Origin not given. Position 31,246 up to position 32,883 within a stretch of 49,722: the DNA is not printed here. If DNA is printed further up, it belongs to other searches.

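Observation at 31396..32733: PurD-like ATP-grasp enzyme placed between the giant ejection protein and the lysis genes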

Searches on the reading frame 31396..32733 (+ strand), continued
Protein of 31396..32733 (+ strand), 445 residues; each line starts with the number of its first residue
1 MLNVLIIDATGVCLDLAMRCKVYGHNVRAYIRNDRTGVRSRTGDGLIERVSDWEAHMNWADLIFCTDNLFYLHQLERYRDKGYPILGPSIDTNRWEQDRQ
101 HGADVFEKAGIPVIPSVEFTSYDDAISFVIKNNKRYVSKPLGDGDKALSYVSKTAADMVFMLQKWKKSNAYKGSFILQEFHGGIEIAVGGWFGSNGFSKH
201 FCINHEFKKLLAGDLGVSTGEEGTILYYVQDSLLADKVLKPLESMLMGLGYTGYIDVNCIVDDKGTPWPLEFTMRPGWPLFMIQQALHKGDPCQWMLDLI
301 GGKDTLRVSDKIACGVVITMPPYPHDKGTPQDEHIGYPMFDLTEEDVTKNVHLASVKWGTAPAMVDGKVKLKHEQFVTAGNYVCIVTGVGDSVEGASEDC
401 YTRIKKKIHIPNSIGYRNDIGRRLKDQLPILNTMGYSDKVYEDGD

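Call 36: search_protein_representatives(alignment_id=A1)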
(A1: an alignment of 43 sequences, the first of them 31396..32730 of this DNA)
Query: 43 sequences, 442 profile positions. Proteins with E-value up to 0.001 (for the whole library): 3193; up to 1e-10: 1413; up to 1e-30: 460. The best 150 are listed.
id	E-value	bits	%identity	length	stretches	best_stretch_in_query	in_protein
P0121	1.4e-190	650.2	-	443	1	1-441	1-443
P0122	1.9e-178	610.2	-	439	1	1-441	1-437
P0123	3.7e-177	606.0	-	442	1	1-440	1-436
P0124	3.5e-171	586.3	-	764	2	1-220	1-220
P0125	2.2e-162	557.3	-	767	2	1-223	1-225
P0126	4.1e-161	553.1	-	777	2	1-223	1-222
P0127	9.4e-159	545.3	-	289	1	165-441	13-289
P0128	2.8e-158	543.8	-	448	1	1-441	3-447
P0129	1.8e-155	534.5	-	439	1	1-440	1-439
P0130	7.7e-154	529.1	-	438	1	1-440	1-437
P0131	1.1e-152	525.3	-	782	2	1-227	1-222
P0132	1.8e-151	521.3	-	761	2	1-223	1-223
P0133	1.4e-149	515.1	-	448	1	1-438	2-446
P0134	1.2e-147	508.8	-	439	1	1-440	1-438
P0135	6.1e-147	506.4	-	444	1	1-441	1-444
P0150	6.9e-126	437.0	-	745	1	2-305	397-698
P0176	2.2e-90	320.0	-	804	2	1-273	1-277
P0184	1.2e-83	297.8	-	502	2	175-395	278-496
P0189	3.5e-81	289.7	-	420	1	1-435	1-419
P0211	2.5e-67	244.0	-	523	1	8-435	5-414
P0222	1.2e-63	231.9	-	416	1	2-434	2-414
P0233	1.7e-60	221.5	-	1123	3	2-223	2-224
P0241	8.0e-59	216.0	-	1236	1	4-435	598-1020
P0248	1.4e-57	211.9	-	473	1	12-425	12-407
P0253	5.8e-56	206.6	-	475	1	2-427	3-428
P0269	5.7e-53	196.7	-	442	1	4-424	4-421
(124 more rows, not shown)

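Call 38: search_protein_families(library=pfam, proteins=[P0124, P0176, P0233, P0241, P0150, P0184, P0211], max_evalue=0.01)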
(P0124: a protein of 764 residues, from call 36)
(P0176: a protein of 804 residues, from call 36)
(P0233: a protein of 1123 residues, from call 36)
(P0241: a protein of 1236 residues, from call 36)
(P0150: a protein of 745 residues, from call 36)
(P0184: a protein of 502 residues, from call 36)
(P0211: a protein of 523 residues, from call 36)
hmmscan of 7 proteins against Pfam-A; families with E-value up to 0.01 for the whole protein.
P0124 (764 aa): 2 families
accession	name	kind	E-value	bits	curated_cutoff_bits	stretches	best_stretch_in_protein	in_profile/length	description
PF02843.22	GARS_C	-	1.5e-06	28.9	34.8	1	639-744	2-92/92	Phosphoribosylglycinamide synthetase, C domain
PF01071.24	GARS_A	-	3.1e-05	24.3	27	1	102-217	7-125/194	Phosphoribosylglycinamide synthetase, ATP-grasp (A) domain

P0176 (804 aa): 3 families
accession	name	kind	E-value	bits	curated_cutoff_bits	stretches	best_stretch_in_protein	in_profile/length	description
PF01071.24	GARS_A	-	9.6e-09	35.8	27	1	105-245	9-147/194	Phosphoribosylglycinamide synthetase, ATP-grasp (A) domain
PF02843.22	GARS_C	-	1.1e-06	29.3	34.8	1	680-783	2-91/92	Phosphoribosylglycinamide synthetase, C domain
PF14528.11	LAGLIDADG_3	-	1.2e-05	25.9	22.5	1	517-572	4-61/82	LAGLIDADG-like domain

P0233 (1123 aa): 6 families
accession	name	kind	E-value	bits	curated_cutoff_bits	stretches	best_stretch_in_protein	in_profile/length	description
PF01071.24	GARS_A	-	4.5e-13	49.9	27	1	94-234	3-140/194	Phosphoribosylglycinamide synthetase, ATP-grasp (A) domain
PF13403.11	Hint_2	-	6.7e-10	39.9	28.4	1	224-324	2-113/147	Hint domain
PF14890.11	Intein_splicing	-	8.7e-09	35.8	35.8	1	644-957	20-144/155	Intein splicing domain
PF14528.11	LAGLIDADG_3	-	2.9e-08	34.3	22.5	0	463-506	12-61/82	LAGLIDADG-like domain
PF02843.22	GARS_C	-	1.2e-07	32.3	34.8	1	1034-1109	15-92/92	Phosphoribosylglycinamide synthetase, C domain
PF07591.16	PT-HINT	-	0.0041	17.8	27.7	0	629-674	2-47/137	Pretoxin HINT domain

P0241 (1236 aa): 8 families
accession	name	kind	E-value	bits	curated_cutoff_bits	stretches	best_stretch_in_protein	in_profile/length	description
PF01071.24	GARS_A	-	4.3e-11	43.4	27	1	685-842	2-167/194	Phosphoribosylglycinamide synthetase, ATP-grasp (A) domain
PF04233.19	Phage_Mu_F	-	1.1e-09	39.4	29.6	1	1107-1229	6-111/112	Phage Mu protein F like protein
PF05133.19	SPP1_portal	-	4e-07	29.8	25.5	1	71-172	47-149/416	Phage portal protein, SPP1 Gp6-like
PF04860.17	Phage_portal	-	6.2e-07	29.3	39.1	1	105-360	46-284/321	Phage portal protein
PF02843.22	GARS_C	-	1.3e-05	25.8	34.8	1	906-1006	2-92/92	Phosphoribosylglycinamide synthetase, C domain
PF02655.19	ATP-grasp_3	-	7.8e-05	23.3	23.2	1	712-851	23-144/160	ATP-grasp domain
PF06074.18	Portal_Mu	-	0.00017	21.5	23.9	0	62-132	4-76/336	Portal protein of Mu bacteriophage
PF13738.12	Pyr_redox_3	-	0.0029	17.3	30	0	592-627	162-197/305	Pyridine nucleotide-disulphide oxidoreductase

P0150 (745 aa): 1 family
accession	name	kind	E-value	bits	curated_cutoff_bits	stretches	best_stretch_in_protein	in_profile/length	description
PF01071.24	GARS_A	-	1e-09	39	27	1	496-669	8-190/194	Phosphoribosylglycinamide synthetase, ATP-grasp (A) domain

P0184 (502 aa): 1 family
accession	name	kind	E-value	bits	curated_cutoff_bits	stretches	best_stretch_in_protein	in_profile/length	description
PF01071.24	GARS_A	-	0.0011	19.2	27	1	277-381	83-192/194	Phosphoribosylglycinamide synthetase, ATP-grasp (A) domain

P0211 (523 aa): 2 families
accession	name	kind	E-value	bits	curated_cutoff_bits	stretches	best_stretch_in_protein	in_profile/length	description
PF01071.24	GARS_A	-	1.5e-13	51.5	27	1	90-270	3-192/194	Phosphoribosylglycinamide synthetase, ATP-grasp (A) domain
PF02843.22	GARS_C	-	1.1e-08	35.7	34.8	1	307-400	3-92/92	Phosphoribosylglycinamide synthetase, C domain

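Call 40: find_encoding_contigs(protein=P0241, flank=10000, max_places=3)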
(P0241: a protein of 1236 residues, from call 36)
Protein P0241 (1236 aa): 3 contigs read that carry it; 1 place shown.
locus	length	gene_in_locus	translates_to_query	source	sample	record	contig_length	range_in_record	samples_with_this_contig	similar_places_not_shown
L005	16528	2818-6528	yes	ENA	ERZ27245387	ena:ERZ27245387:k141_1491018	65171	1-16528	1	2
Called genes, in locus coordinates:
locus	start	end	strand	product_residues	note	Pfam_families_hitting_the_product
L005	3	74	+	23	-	?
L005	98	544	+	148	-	-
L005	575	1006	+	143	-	-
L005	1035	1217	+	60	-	-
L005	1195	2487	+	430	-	PF03237:Terminase_6N (weak), PF03354:TerL_ATPase (faint), PF17289:Terminase_6C (weak)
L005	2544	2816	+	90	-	-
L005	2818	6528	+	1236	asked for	PF05133:SPP1_portal (weak), PF04860:Phage_portal (weak), PF01071:GARS_A, PF02843:GARS_C (faint), PF04233:Phage_Mu_F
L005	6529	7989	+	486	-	-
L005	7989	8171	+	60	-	-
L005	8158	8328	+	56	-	-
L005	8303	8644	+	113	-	-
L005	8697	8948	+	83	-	-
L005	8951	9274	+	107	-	-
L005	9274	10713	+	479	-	-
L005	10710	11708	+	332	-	-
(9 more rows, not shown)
